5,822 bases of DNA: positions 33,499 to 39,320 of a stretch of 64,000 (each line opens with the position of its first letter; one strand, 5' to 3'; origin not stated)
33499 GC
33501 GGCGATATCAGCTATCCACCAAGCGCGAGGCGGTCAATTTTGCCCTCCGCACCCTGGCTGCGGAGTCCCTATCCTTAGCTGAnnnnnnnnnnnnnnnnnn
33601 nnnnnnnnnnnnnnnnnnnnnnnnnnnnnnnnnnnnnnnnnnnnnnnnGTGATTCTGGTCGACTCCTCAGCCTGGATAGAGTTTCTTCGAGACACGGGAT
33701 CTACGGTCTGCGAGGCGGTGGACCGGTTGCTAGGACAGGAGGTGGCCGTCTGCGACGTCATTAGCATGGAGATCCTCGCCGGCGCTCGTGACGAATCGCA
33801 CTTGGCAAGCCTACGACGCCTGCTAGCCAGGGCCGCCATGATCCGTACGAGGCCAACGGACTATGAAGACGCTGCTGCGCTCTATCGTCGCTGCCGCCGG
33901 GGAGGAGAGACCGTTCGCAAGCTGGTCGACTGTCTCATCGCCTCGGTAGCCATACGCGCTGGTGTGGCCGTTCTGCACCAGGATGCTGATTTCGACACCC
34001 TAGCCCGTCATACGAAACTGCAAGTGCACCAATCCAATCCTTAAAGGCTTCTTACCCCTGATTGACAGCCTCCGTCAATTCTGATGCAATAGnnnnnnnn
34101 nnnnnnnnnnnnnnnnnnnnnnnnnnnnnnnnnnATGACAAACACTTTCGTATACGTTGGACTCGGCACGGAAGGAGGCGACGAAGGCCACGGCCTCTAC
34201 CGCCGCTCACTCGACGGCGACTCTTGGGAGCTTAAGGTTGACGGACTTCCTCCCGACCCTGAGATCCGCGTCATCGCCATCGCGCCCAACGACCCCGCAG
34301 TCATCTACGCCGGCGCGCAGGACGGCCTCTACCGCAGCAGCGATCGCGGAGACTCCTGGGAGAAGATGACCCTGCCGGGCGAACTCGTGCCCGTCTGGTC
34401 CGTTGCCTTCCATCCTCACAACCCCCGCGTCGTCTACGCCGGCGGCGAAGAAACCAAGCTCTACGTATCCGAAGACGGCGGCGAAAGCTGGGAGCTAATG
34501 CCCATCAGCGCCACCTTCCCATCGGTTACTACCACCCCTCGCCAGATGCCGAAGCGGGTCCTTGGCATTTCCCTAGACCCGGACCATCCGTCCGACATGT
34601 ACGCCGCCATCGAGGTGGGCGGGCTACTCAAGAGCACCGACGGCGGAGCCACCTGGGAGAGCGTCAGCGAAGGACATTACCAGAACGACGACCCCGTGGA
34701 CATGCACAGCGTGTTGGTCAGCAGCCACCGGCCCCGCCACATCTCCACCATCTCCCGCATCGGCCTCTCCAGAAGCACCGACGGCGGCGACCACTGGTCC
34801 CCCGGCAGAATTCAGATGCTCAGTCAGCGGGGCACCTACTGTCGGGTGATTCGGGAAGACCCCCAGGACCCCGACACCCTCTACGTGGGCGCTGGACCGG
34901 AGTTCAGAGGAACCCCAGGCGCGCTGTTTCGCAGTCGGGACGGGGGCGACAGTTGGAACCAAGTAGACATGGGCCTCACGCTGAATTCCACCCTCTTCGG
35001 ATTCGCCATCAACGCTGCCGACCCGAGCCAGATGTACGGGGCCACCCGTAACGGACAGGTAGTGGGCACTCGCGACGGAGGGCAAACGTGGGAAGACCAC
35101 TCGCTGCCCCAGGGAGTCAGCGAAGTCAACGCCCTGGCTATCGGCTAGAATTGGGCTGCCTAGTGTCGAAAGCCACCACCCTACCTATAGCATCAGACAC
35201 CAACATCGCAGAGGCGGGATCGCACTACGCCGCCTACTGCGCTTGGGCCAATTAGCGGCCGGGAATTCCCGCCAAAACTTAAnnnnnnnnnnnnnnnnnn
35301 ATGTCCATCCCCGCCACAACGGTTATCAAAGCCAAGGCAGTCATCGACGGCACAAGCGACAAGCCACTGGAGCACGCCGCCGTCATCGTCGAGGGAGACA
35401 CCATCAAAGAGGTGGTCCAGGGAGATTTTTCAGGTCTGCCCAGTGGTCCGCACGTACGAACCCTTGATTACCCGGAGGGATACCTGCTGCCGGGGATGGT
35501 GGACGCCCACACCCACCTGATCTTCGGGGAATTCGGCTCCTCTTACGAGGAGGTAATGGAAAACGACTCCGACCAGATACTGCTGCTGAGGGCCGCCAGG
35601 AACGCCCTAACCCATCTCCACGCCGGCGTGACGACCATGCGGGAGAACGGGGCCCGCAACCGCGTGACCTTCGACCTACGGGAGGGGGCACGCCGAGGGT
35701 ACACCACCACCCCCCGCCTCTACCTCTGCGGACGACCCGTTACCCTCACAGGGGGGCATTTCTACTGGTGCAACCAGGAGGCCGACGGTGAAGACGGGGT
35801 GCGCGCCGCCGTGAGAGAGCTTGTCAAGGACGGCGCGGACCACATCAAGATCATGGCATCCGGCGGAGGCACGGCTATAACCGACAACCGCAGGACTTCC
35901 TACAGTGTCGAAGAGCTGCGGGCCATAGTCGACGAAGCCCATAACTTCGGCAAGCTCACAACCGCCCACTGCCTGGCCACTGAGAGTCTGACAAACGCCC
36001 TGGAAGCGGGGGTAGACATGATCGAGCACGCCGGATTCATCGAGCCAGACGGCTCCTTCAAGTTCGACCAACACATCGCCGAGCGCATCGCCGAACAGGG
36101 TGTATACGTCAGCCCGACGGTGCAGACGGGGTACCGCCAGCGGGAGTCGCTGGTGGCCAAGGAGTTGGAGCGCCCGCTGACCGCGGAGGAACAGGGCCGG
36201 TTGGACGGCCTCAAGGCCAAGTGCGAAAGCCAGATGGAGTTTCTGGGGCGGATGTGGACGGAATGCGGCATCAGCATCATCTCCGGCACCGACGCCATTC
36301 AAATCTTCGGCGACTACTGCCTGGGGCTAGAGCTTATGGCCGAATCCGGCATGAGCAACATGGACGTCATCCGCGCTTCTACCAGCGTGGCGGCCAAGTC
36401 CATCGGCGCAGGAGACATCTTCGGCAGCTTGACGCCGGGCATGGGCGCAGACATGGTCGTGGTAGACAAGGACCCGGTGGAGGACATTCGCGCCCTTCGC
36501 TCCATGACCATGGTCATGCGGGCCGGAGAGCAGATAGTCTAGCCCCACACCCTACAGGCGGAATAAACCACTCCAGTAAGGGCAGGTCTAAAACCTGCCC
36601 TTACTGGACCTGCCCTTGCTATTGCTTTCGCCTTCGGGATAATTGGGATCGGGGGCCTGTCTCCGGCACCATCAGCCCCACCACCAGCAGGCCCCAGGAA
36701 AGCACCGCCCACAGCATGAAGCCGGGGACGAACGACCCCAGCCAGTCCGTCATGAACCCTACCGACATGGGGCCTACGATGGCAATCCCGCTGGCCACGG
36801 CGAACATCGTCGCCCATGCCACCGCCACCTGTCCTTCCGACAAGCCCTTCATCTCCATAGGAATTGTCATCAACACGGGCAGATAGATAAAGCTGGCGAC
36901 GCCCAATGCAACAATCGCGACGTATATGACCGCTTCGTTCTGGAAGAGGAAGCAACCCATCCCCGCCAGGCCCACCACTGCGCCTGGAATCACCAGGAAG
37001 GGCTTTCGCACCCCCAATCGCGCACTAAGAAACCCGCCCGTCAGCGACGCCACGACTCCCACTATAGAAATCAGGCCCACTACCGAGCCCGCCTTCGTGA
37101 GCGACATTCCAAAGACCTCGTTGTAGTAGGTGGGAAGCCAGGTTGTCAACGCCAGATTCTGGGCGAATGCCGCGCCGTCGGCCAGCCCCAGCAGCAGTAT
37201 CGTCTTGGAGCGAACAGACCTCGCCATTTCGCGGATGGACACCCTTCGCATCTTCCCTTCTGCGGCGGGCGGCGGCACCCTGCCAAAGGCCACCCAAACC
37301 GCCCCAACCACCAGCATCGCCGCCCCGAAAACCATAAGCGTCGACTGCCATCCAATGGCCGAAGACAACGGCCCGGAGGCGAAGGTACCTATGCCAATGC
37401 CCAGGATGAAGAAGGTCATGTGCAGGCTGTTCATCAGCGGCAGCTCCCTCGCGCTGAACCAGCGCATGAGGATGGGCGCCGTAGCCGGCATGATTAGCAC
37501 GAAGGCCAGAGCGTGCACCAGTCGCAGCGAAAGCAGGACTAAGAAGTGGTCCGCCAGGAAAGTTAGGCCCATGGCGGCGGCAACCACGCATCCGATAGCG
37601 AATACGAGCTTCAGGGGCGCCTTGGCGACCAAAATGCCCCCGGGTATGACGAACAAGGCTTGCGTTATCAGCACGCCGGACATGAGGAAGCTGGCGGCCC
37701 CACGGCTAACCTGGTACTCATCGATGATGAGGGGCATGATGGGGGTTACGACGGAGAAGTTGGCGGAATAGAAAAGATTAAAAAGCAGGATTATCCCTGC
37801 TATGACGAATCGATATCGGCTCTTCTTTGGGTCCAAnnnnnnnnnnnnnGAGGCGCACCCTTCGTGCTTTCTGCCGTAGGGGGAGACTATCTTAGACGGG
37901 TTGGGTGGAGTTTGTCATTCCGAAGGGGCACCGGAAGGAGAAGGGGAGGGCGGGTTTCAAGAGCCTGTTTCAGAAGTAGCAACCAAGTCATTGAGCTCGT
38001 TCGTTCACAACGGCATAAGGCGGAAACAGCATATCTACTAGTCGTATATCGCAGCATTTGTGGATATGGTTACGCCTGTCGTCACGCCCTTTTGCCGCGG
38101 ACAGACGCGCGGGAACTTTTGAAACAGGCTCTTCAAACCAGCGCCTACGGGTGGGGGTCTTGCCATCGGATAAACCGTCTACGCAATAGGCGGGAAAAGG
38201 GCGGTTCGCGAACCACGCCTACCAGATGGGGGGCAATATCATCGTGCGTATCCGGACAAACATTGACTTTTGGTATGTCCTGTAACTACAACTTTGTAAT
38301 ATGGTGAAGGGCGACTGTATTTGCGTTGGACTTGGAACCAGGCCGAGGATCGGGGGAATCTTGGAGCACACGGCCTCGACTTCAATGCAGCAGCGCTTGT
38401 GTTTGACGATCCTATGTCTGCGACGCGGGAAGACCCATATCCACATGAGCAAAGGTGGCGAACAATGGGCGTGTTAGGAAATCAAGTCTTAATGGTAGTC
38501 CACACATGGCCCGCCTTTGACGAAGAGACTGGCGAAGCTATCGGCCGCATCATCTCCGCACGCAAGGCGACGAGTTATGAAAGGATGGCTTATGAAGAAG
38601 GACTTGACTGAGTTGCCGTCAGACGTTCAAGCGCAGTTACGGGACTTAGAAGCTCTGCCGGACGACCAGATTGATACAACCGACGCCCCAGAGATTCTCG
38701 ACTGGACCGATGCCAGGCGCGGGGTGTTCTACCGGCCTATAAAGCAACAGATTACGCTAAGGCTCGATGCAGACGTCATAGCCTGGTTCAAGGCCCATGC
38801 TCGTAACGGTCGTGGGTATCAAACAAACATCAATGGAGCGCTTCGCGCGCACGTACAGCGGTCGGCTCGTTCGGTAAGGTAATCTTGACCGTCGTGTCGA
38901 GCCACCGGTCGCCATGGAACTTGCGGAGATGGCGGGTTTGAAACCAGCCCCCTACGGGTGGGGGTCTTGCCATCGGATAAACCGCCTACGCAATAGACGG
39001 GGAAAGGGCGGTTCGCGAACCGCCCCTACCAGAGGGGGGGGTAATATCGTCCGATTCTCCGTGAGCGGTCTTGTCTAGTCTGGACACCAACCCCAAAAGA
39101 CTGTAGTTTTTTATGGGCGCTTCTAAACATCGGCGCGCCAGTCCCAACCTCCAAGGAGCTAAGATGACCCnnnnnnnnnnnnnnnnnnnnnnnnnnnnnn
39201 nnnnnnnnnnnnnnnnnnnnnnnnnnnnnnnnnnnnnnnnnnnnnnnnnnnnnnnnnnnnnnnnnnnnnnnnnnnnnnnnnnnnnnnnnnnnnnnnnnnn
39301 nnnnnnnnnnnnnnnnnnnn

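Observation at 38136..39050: brnTA toxin-antitoxin pair framed by ~105-bp direct repeats that carry a REP-like perfect palindrome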

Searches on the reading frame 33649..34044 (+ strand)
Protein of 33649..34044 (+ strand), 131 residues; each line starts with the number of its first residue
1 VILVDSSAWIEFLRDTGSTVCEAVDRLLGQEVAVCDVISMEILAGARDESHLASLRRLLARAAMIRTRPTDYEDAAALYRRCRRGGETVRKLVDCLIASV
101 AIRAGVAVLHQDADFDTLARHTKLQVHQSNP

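Call 63: search_protein_families(library=pfam, proteins=[window:33649-34044:+], max_evalue=0.001)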
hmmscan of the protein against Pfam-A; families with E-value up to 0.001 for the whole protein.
window:33649-34044:+ (131 aa): 1 family
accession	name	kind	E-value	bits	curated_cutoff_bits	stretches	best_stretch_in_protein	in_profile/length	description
PF01850.27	PIN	-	1.9e-14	54.7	23.6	1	2-119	1-118/120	PIN domain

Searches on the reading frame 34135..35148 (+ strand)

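Call 64: search_protein_families(library=pfam, proteins=[window:34135-35148:+], max_evalue=0.001)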
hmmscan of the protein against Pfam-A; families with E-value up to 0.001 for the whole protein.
window:34135-35148:+ (337 aa): 5 families
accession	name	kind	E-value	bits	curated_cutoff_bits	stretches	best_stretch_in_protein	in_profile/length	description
PF15902.12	Sortilin-Vps10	-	1.5e-22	80.4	33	2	26-123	8-113/446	Sortilin, neurotensin receptor 3,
PF14870.12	PSII_BNR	-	5.1e-14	52.7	27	1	212-320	41-138/303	Photosynthesis system II assembly factor YCF48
PF02012.26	BNR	-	5.4e-11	41.2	27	0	110-121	1-12/12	BNR/Asp-box repeat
PF13088.12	BNR_2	-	8.9e-07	29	31.4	0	207-322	80-201/277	BNR repeat-like domain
PF15899.11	BNR_6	-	6.3e-06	26.2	27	0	65-77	1-13/14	BNR-Asp box repeat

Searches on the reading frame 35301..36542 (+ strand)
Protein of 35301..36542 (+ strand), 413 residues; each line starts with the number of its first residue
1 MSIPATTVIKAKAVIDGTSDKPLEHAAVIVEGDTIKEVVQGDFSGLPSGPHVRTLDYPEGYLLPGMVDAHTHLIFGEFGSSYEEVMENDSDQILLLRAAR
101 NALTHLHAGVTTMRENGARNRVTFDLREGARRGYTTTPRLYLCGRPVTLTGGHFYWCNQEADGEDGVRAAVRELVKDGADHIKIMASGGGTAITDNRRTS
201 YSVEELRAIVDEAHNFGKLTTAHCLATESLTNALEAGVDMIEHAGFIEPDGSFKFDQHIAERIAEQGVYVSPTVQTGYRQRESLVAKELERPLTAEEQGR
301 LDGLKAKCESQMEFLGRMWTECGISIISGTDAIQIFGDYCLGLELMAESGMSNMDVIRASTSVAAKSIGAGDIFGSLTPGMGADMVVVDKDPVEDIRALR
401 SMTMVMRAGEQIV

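Call 64: search_protein_families(library=pfam, proteins=[window:35301-36542:+], max_evalue=0.001)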
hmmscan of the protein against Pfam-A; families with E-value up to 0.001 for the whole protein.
window:35301-36542:+ (413 aa): 2 families
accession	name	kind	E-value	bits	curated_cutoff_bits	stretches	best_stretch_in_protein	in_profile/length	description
PF01979.26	Amidohydro_1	-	1.1e-38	133.8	25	1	61-410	1-343/345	Amidohydrolase family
PF07969.17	Amidohydro_3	-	8.5e-09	35.8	29.7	0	350-394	406-450/472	Amidohydrolase family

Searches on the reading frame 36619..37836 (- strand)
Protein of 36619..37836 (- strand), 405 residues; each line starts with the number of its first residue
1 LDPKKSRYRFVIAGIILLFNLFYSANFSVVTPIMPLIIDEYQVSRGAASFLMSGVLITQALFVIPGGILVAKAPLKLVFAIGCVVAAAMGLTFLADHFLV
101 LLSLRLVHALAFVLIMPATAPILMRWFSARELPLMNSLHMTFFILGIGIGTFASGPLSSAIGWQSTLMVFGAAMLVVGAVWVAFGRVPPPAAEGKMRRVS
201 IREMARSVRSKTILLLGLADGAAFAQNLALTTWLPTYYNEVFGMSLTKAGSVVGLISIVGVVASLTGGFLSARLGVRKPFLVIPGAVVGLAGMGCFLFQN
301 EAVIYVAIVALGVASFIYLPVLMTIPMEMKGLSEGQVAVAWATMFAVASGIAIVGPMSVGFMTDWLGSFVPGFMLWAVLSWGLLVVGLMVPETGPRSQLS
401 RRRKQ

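Call 11: search_protein_families(library=pfam, proteins=[window:36619-37836:-], max_evalue=0.01)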
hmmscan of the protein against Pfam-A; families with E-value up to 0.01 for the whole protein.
window:36619-37836:- (405 aa): 2 families
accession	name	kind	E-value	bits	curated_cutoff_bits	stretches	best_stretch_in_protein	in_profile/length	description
PF07690.21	MFS_1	-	5.6e-39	134.5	33.4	1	17-351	2-345/347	Major Facilitator Superfamily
PF03137.26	OATP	-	0.0046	15.8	25.8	1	202-292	284-375/545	Organic Anion Transporter Polypeptide (OATP) family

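Call 69: search_protein_families(library=pfam, proteins=[L012:2665-3558:+], max_evalue=0.001)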
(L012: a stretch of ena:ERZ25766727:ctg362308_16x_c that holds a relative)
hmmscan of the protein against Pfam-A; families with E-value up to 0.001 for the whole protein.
L012:2665-3558:+ (297 aa): 2 families
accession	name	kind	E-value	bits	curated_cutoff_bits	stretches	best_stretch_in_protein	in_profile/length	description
PF00929.31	RNase_T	-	2.8e-15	57.7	24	1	8-160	2-163/164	Exonuclease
PF16473.11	Rv2179c-like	-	1.8e-05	25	27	0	8-46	4-45/177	3'-5' exoribonuclease Rv2179c-like domain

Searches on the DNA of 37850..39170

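Call 54: search_rna_families(source=window, start=37850, end=39170, threshold=evalue, max_evalue=5)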
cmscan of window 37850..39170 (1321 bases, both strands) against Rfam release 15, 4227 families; matches with E-value up to 5: 0.
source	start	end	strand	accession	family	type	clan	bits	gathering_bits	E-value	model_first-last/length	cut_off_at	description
